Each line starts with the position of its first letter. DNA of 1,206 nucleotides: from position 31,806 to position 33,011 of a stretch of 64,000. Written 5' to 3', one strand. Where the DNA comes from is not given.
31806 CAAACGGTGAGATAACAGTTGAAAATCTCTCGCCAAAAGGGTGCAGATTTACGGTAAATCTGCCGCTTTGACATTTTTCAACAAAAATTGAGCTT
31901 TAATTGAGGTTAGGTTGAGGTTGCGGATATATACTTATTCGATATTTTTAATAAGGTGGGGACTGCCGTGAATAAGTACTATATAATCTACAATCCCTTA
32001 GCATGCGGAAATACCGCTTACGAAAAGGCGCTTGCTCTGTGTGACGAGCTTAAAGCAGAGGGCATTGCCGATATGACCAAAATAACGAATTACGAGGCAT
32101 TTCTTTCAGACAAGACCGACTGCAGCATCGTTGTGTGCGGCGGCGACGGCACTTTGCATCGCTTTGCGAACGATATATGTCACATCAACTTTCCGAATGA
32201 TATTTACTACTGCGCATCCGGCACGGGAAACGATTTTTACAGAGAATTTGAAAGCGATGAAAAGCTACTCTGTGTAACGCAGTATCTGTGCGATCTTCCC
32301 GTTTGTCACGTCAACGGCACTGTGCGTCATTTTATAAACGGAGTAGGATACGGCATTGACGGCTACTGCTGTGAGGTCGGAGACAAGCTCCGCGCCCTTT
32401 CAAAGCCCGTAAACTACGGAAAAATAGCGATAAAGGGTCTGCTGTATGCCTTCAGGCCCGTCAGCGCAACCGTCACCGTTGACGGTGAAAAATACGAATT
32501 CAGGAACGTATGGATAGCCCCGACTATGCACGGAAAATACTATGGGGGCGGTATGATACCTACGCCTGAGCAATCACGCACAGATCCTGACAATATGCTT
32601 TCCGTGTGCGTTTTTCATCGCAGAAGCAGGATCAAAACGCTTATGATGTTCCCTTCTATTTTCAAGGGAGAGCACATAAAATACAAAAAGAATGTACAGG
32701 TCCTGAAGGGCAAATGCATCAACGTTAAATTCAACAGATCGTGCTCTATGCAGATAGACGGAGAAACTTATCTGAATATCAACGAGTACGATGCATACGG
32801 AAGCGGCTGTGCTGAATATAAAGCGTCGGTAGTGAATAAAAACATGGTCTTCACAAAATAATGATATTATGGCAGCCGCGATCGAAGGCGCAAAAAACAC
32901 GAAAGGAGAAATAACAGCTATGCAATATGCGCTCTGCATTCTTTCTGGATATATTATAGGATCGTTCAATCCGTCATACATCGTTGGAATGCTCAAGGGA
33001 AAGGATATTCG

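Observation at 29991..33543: Duplicated 54-nt operator/promoter links a two-component system to a lipid kinase-plsY pair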

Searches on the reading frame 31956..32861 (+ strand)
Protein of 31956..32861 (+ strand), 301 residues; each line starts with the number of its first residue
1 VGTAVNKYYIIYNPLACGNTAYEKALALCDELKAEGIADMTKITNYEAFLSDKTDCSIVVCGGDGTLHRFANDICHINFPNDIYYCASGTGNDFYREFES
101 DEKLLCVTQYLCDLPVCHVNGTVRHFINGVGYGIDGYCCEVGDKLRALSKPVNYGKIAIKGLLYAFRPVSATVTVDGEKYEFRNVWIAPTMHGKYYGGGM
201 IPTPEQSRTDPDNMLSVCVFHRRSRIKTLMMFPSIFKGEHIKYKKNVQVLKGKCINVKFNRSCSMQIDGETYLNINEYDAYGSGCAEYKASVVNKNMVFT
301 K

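Call 3: search_protein_families(library=pfam, proteins=[window:31956-32861:+])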
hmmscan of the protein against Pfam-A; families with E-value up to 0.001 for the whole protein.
window:31956-32861:+ (301 aa): 2 families
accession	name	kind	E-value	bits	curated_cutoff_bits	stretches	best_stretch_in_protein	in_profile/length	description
PF19279.4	YegS_C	-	1.9e-19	70.4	27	1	130-271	3-139/158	YegS C-terminal NAD kinase beta sandwich-like domain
PF00781.29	DAGK_cat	-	2e-09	37.6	23.6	1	8-101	2-102/125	Diacylglycerol kinase catalytic domain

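Call 4: search_protein_families(library=ncbifam, proteins=[window:31956-32861:+])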
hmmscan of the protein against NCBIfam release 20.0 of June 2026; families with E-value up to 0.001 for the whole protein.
window:31956-32861:+ (301 aa): 8 families
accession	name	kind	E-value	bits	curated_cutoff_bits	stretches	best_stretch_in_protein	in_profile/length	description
TIGR00147.1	TIGR00147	subfamily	2.3e-22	79.3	118.65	1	7-273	3-277/296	YegS/Rv2252/BmrU family lipid kinase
NF008882.0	PRK11914.1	equivalog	2.5e-17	63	302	1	48-260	59-273/306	diacylglycerol kinase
NF009604.0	PRK13057.1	equivalog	9.3e-16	57.6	274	1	52-270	60-274/302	lipid kinase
NF009605.0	PRK13059.1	equivalog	8.6e-13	47.9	313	1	44-271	45-272/295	putative lipid kinase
NF009874.0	PRK13337.1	equivalog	4.7e-09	35.6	385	1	51-271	56-274/305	diacylglycerol kinase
NF009602.0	PRK13054.1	equivalog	2.6e-06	26.7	284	1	57-272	59-274/301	lipid kinase YegS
NF009603.0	PRK13055.1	subfamily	1.1e-05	24.6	342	1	47-270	51-279/335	diacylglycerol kinase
NF009025.0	PRK12361.1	equivalog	0.00013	20.3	505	0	6-78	242-320/546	hypothetical protein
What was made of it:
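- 31968..32861 (+): DAGK_cat/YegS_C lipid kinase. The likely start is GTG at 31968 (297 aa). The longest ORF starts at 31956. Pfam and NCBIfam (calls 3, 4).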

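Call 9: find_homologous_proteins(query=window:31956-32861:+)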
Query window:31956-32861:+ (301 aa): 8000 proteins with E <= 0.001 among 8000 candidates; the best 120 are listed.
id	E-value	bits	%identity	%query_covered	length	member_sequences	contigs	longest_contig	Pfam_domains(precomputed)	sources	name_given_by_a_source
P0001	4.4e-182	622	88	99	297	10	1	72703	PF00781.30,PF19279.5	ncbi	-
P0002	8.3e-124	431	63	97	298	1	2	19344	PF00781.30,PF19279.5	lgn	-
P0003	2.0e-105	371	58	92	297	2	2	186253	PF00781.30,PF19279.5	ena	-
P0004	8.1e-104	365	58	91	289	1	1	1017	PF00781.30,PF19279.5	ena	-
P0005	8.5e-104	365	53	96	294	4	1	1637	PF00781.30,PF19279.5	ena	-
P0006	1.6e-103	364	56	92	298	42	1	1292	PF00781.30,PF19279.5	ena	-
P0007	7.2e-103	362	58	93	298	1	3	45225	PF00781.30,PF19279.5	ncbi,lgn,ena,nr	ncbi:MAG: diacylglycerol kinase family protein [Clostridia bacterium]|nr:diacylglycerol kinase famil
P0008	4.1e-102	360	54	96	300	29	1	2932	PF00781.30,PF19279.5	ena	-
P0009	4.6e-102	360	57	91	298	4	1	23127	PF00781.30,PF19279.5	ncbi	-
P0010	5.3e-102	359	56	93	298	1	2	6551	PF00781.30,PF19279.5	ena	-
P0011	6.5e-102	359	57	92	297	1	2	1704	PF00781.30,PF19279.5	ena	-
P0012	6.8e-102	359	55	90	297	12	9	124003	PF00781.30,PF19279.5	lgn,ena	-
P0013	7.2e-102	359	57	91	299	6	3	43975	PF00781.30,PF19279.5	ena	-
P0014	8.4e-102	359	54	96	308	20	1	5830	PF00781.30,PF19279.5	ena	-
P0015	1.3e-101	358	57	92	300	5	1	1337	PF00781.30,PF19279.5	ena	-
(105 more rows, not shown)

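Call 11: find_related_loci(query=A1, collection=genome_contigs, flank=5000)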
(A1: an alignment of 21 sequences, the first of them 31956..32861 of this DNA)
Query A1 (301 aa) in genome_contigs; peptide patterns used: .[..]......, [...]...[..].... (x = any residue, [..] = any of these).
599 stretches matched a pattern (row limit reached: there are more); 590 encode a relative of the query (tblastn E <= 1e-3); the best 80 are kept; 80 distinct loci.
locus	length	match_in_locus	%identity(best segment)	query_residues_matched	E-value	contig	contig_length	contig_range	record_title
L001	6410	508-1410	86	1-301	0e+0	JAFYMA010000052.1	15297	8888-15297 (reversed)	MAG: Clostridia bacterium isolate RGIG7213 Water_buffalos_Cecum-1__c174648, whole genome shotgun sequence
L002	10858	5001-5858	54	7-296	9e-105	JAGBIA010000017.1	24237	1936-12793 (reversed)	MAG: Clostridia bacterium isolate RGIG9137 Water_deer_Rectum.Co__c167875, whole genome shotgun sequence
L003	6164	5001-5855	57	7-287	3e-104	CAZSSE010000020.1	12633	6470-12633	MAG TPA_asm: uncultured Lachnospiraceae bacterium isolate SRP350583_co2_310 genome assembly, contig: NODE_7421_length_12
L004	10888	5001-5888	53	7-298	9e-104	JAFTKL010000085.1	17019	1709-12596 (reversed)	MAG: Clostridia bacterium isolate RGIG3900 Roe_deer_Cecum-2__c535990, whole genome shotgun sequence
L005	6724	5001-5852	55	2-281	1e-99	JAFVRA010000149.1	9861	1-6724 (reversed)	MAG: Clostridia bacterium isolate RGIG5316 Sheep_Colon-2__c972512, whole genome shotgun sequence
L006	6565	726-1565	54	5-280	2e-98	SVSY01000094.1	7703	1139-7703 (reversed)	MAG: Oscillospiraceae bacterium isolate SIG681 NODE_143761_length_7703_cov_1.630016, whole genome shotgun sequence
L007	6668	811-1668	53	9-289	2e-93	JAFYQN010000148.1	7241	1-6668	MAG: Clostridia bacterium isolate RGIG7330 Water_buffalos_Cecum-4__c555583, whole genome shotgun sequence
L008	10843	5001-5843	50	4-280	2e-92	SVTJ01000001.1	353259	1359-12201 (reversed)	MAG: Oscillospiraceae bacterium isolate SIG692 NODE_160_length_353259_cov_7.231395, whole genome shotgun sequence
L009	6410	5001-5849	52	3-283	1e-92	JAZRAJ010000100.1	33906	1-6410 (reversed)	MAG: Eubacteriales bacterium isolate T1900045142_TC20190136.MAGScoT_cleanbin_000014 SGB_4925_k141_806843, whole genome s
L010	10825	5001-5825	53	9-280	1e-92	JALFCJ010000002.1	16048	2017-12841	MAG: Spirochaetales bacterium isolate SUG552 k141_319798, whole genome shotgun sequence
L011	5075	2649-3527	49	2-294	2e-92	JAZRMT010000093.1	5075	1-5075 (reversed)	MAG: Eubacteriales bacterium isolate T1900045419_YK20190109.MAGScoT_cleanbin_000039 SGB_7039_k141_594434, whole genome s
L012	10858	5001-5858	53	7-287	1e-91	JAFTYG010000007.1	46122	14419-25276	MAG: Clostridia bacterium isolate RGIG4259 Roe_deer_Colon-5__c1865, whole genome shotgun sequence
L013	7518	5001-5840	52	3-280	5e-92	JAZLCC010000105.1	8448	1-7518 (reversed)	MAG: Eubacteriales bacterium isolate T1900045054_TC20190047.MAGScoT_cleanbin_000018 SGB_4538_k141_2698141, whole genome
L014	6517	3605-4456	51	3-280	2e-91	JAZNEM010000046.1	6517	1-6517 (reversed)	MAG: Eubacteriales bacterium isolate T1900044719_TS20190185.MAGScoT_cleanbin_000048 SGB_1902_k141_2005610, whole genome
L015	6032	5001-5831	52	7-278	2e-91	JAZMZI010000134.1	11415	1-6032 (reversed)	MAG: Eubacteriales bacterium isolate T1900044750_TS20190416.MAGScoT_cleanbin_000046 SGB_2190_k141_57570, whole genome sh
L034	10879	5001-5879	49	7-294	7e-89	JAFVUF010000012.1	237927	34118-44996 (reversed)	MAG: Clostridia bacterium isolate RGIG5399 Sheep_Colon-3__c1244, whole genome shotgun sequence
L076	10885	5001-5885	49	6-292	2e-86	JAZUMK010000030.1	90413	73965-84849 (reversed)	MAG: Clostridia bacterium isolate T1900044894_TS20190360.MAGScoT_cleanbin_000014 SGB_3278_k141_766363, whole genome shot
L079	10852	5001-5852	50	2-280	2e-86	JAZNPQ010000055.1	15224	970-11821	MAG: Eubacteriales bacterium isolate T1900044833_TS20190299.MAGScoT_cleanbin_000036 SGB_2904_k141_1558009, whole genome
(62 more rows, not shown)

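Call 20: search_protein_families(library=pfam, proteins=[L002:5857-6447:+, L076:2078-2785:-, L076:1497-2072:-, L002:4274-4828:+, L079:4345-4992:+, L012:2973-4298:+, L034:2378-3022:-, L076:918-1412:-, L002:1238-2455:+])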
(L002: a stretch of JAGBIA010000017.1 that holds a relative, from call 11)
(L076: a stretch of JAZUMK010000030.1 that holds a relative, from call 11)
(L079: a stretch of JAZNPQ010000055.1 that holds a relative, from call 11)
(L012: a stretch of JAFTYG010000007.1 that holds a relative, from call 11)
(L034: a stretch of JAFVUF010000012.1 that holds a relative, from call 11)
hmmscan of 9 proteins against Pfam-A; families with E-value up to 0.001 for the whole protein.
L002:5857-6447:+ (196 aa): 1 family
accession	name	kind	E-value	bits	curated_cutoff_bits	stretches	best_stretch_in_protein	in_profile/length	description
PF01066.26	CDP-OH_P_transf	-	3.8e-32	112.2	22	1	21-176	2-151/152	CDP-alcohol phosphatidyltransferase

L076:2078-2785:- (235 aa): 1 family
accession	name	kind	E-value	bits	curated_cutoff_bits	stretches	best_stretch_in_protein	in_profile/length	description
PF04607.23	RelA_SpoT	-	4.4e-33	114.4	27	1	72-192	1-111/113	Region found in RelA / SpoT proteins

L076:1497-2072:- (191 aa): 1 family
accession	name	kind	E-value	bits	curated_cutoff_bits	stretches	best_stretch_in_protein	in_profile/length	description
PF01066.26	CDP-OH_P_transf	-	1.5e-30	107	22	1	13-162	2-146/152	CDP-alcohol phosphatidyltransferase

L002:4274-4828:+ (184 aa): 2 families
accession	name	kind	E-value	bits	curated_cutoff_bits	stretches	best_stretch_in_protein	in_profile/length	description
PF18933.6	PsbP_2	-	3.2e-07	31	27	1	15-180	9-182/184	PsbP-like protein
PF01789.22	PsbP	-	9.1e-05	23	23.5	1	45-179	2-148/155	PsbP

L079:4345-4992:+ (215 aa): 1 family
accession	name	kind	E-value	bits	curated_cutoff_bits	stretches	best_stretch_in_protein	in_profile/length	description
PF01066.26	CDP-OH_P_transf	-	3.1e-31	109.3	22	1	38-195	1-151/152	CDP-alcohol phosphatidyltransferase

L012:2973-4298:+ (441 aa): 1 family
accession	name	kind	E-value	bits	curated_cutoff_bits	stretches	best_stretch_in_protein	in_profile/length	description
PF07690.21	MFS_1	-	1.7e-29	103.3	33.4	1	19-383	2-346/347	Major Facilitator Superfamily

L034:2378-3022:- (214 aa): 1 family
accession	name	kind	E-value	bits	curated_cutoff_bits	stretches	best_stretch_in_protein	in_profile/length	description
PF02660.20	G3P_acyltransf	-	8.1e-36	124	24.1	1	9-184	1-164/164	Glycerol-3-phosphate acyltransferase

L076:918-1412:- (164 aa): 1 family
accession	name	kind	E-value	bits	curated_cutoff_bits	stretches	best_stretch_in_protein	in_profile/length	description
PF18927.5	CrtO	-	4.8e-29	101.6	27.3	1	33-149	2-123/123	Glycosyl-4,4'-diaponeurosporenoate acyltransferase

L002:1238-2455:+ (405 aa): 1 family
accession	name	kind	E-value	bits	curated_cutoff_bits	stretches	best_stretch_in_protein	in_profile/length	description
PF07690.21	MFS_1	-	3e-25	89.3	33.4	1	20-361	3-346/347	Major Facilitator Superfamily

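Call 21: search_solved_structures(query=window:31956-32861:+, max_evalue=0.001)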
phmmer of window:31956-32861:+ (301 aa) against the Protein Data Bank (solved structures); distinct sequences matched with E-value up to 0.001: 4.
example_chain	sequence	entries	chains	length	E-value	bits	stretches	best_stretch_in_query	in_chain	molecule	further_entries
3s40_A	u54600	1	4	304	7.6e-07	31.9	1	44-273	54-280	diacylglycerol kinase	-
4wrr_A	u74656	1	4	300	7.6e-07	31.9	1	44-273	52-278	putative diacylglycerol kinase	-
3t5p_A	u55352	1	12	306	7.9e-07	31.8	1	44-273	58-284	BmrU protein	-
2qv7_A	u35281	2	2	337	9.6e-05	25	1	47-270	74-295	Diacylglycerol Kinase DgkB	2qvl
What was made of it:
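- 31968..32861 (+): Weak PDB sequence matches to BmrU and DgkB (call 21).
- On DgkB-type diacylglycerol kinase: PDB sequence matches have E-values of only 1e-6 to 1e-4 (call 21).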

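Call 23: search_protein_families(library=ncbifam, proteins=[L002:5857-6447:+, L079:4345-4992:+, L076:1497-2072:-, L034:2378-3022:-, L002:4992-5894:+])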
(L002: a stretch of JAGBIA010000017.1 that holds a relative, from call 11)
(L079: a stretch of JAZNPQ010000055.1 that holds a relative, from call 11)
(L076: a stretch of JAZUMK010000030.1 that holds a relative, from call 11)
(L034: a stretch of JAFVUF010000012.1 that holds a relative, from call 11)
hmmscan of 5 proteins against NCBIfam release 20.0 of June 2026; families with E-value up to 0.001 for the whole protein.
L002:5857-6447:+ (196 aa): 9 families
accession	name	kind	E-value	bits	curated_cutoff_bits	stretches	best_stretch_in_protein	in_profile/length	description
TIGR00560.1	pgsA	equivalog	6.1e-25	88.8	109.1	1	21-186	2-176/183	CDP-diacylglycerol--glycerol-3-phosphate 3-phosphatidyltransferase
NF053678.1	ClpnSynClsA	equivalog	5.2e-22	78.9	240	1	18-193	1-175/180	cardiolipin synthase ClsA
NF008090.0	PRK10832.1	equivalog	1.2e-15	58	304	1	21-181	4-170/182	CDP-diacylglycerol--glycerol-3-phosphate 3-phosphatidyltransferase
NF040950.1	archin_ph_syn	equivalog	1.8e-12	47.5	180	1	15-118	18-120/191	archaetidylinositol phosphate synthase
TIGR00473.1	pssA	equivalog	4e-08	33.5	107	1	41-89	14-62/153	CDP-diacylglycerol--serine O-phosphatidyltransferase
NF041135.1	IPPtranDIPPsyn_Thcocales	equivalog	5.5e-05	22.3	580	1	6-100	237-327/419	bifunctional L-myo-inositol-1-phosphate cytidylyltransferase/CDP-L-myo-inositol myo-inositolphosphotransferase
NF052561.1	PIPSynBT1523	equivalog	0.00011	22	350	1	51-113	64-128/232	hypothetical protein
NF045883.1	PIPSynth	equivalog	0.00022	21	170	1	49-97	51-99/197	phosphatidylinositol phosphate synthase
NF038086.1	anchor_synt_A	exception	0.00023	21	200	1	44-87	29-71/222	protein sorting system archaetidylserine synthase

L079:4345-4992:+ (215 aa): 7 families
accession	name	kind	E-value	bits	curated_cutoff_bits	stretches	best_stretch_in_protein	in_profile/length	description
TIGR00560.1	pgsA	equivalog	5.1e-24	85.8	109.1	1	39-209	2-180/183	CDP-diacylglycerol--glycerol-3-phosphate 3-phosphatidyltransferase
NF053678.1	ClpnSynClsA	equivalog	2e-18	67.2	240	1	38-202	3-172/180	cardiolipin synthase ClsA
NF008090.0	PRK10832.1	equivalog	1.2e-16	61.3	304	1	38-200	3-169/182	CDP-diacylglycerol--glycerol-3-phosphate 3-phosphatidyltransferase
NF040950.1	archin_ph_syn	equivalog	1.2e-12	48.1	180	1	40-125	25-111/191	archaetidylinositol phosphate synthase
NF045883.1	PIPSynth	equivalog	1.3e-05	24.9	170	1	40-118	24-102/197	phosphatidylinositol phosphate synthase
TIGR00473.1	pssA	equivalog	8.7e-05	22.7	107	1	60-201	15-142/153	CDP-diacylglycerol--serine O-phosphatidyltransferase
NF038086.1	anchor_synt_A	exception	0.00025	20.9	200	1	67-157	34-126/222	protein sorting system archaetidylserine synthase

L076:1497-2072:- (191 aa): 7 families
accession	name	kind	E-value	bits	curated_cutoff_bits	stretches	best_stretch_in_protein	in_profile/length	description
NF053678.1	ClpnSynClsA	equivalog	4.7e-23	82.3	240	1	10-181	1-179/180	cardiolipin synthase ClsA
TIGR00560.1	pgsA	equivalog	4.8e-19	69.6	109.1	1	13-181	2-180/183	CDP-diacylglycerol--glycerol-3-phosphate 3-phosphatidyltransferase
NF008090.0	PRK10832.1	equivalog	3.9e-11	43.4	304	1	13-149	4-146/182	CDP-diacylglycerol--glycerol-3-phosphate 3-phosphatidyltransferase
NF040950.1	archin_ph_syn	equivalog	2.1e-09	37.5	180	1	11-103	22-117/191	archaetidylinositol phosphate synthase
TIGR00473.1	pssA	equivalog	1.5e-06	28.4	107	1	36-172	17-151/153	CDP-diacylglycerol--serine O-phosphatidyltransferase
NF045883.1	PIPSynth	equivalog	3.8e-05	23.4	170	1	31-90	42-100/197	phosphatidylinositol phosphate synthase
NF052561.1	PIPSynBT1523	equivalog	5.6e-05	22.9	350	1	35-90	55-111/232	hypothetical protein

L034:2378-3022:- (214 aa): 8 families
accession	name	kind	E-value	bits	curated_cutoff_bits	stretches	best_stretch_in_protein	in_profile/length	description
TIGR00023.1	TIGR00023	equivalog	6.3e-35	120.7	137.2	1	4-192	6-193/196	glycerol-3-phosphate 1-O-acyltransferase PlsY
NF010987.0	PRK14411.1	equivalog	2.3e-22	79.8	243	1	1-195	1-193/204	membrane protein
NF010993.0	PRK14417.1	equivalog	1.5e-19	70.5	249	1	2-156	4-161/232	membrane protein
NF010978.0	PRK14401.1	equivalog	9.8e-17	61.3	163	1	6-138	5-132/187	membrane protein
NF010990.0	PRK14414.1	equivalog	4.3e-16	59.2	261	1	4-189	8-190/210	glycerol-3-phosphate acyltransferase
NF010992.0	PRK14416.1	equivalog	6.5e-15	55.7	222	1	7-135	3-133/207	membrane protein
NF010976.0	PRK14399.1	equivalog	9.9e-15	55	419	1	4-139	12-153/258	membrane protein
NF001254.0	PRK00220.2-1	equivalog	1.7e-14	54.3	199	1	1-176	5-179/182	glycerol-3-phosphate 1-O-acyltransferase PlsY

L002:4992-5894:+ (300 aa): 8 families
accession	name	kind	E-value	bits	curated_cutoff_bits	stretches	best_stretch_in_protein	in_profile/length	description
TIGR00147.1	TIGR00147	subfamily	7.1e-19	67.8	118.65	1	51-273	54-276/296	YegS/Rv2252/BmrU family lipid kinase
NF009604.0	PRK13057.1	equivalog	1.8e-15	56.7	274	1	41-273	47-276/302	lipid kinase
NF008882.0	PRK11914.1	equivalog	2.3e-13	50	302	1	38-264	49-274/306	diacylglycerol kinase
NF009605.0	PRK13059.1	equivalog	6.2e-09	35.2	313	1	42-272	44-272/295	putative lipid kinase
NF009603.0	PRK13055.1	subfamily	2e-05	23.7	342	1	3-271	3-279/335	diacylglycerol kinase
NF002033.0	PRK00861.1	subfamily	5.8e-05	21.8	293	1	4-273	13-286/328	putative lipid kinase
NF009874.0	PRK13337.1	equivalog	9.3e-05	21.5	385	1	54-272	58-274/305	diacylglycerol kinase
NF009602.0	PRK13054.1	equivalog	0.00013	21.1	284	1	56-274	59-275/301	lipid kinase YegS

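Call 38: find_encoding_contigs(protein=P0001, flank=4000, max_places=4)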
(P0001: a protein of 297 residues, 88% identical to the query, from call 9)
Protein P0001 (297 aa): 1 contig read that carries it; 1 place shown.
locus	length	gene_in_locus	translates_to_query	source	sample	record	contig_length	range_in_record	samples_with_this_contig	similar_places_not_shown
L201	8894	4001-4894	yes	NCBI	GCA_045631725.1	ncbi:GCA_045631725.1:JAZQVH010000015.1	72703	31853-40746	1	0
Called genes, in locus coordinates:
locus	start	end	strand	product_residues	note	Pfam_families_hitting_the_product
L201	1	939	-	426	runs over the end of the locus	PF07949:YbbR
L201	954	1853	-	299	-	PF19293:CdaA_N, PF02457:DAC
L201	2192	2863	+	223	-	PF00072:Response_reg, PF00486:Trans_reg_C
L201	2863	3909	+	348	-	PF06653:Claudin_3 (faint), PF00672:HAMP (weak), PF00512:HisKA, PF02518:HATPase_c, PF14501:HATPase_c_5 (weak)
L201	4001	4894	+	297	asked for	PF00781:DAGK_cat, PF19279:YegS_C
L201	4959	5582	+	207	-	PF02660:G3P_acyltransf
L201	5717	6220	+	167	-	PF01782:RimM, PF05239:PRC, PF24986:PRC_RimM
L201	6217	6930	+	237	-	PF01746:tRNA_m1G_MT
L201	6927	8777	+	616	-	-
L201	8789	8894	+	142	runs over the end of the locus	PF14221:DUF4330 (faint)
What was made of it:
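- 31968..32861 (+): The 88%-identical homologue P0001 is 297 aa (calls 9, 38).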

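Call 39: find_encoding_contigs(protein=P0002, flank=4000, max_places=3)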
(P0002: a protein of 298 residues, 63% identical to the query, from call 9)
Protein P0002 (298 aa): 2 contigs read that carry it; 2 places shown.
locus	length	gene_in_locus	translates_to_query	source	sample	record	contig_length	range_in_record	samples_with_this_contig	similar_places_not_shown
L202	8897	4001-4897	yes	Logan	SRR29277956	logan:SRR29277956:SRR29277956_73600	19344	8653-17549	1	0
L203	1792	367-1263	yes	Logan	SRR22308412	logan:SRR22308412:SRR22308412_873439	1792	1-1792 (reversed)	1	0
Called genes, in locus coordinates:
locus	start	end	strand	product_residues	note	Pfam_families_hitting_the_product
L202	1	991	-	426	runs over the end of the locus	PF07949:YbbR (weak)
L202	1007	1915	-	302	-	PF19293:CdaA_N, PF02457:DAC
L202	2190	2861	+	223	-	PF00072:Response_reg, PF00486:Trans_reg_C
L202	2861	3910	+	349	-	PF00672:HAMP (weak), PF00512:HisKA, PF02518:HATPase_c, PF14501:HATPase_c_5 (weak)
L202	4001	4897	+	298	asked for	PF00781:DAGK_cat, PF19279:YegS_C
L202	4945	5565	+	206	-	PF02660:G3P_acyltransf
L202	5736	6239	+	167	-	PF01782:RimM, PF05239:PRC (weak), PF24986:PRC_RimM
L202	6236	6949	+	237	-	PF01746:tRNA_m1G_MT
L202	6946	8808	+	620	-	-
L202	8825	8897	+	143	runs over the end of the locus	-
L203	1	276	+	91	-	?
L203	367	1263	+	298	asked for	PF00781:DAGK_cat, PF19279:YegS_C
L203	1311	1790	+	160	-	?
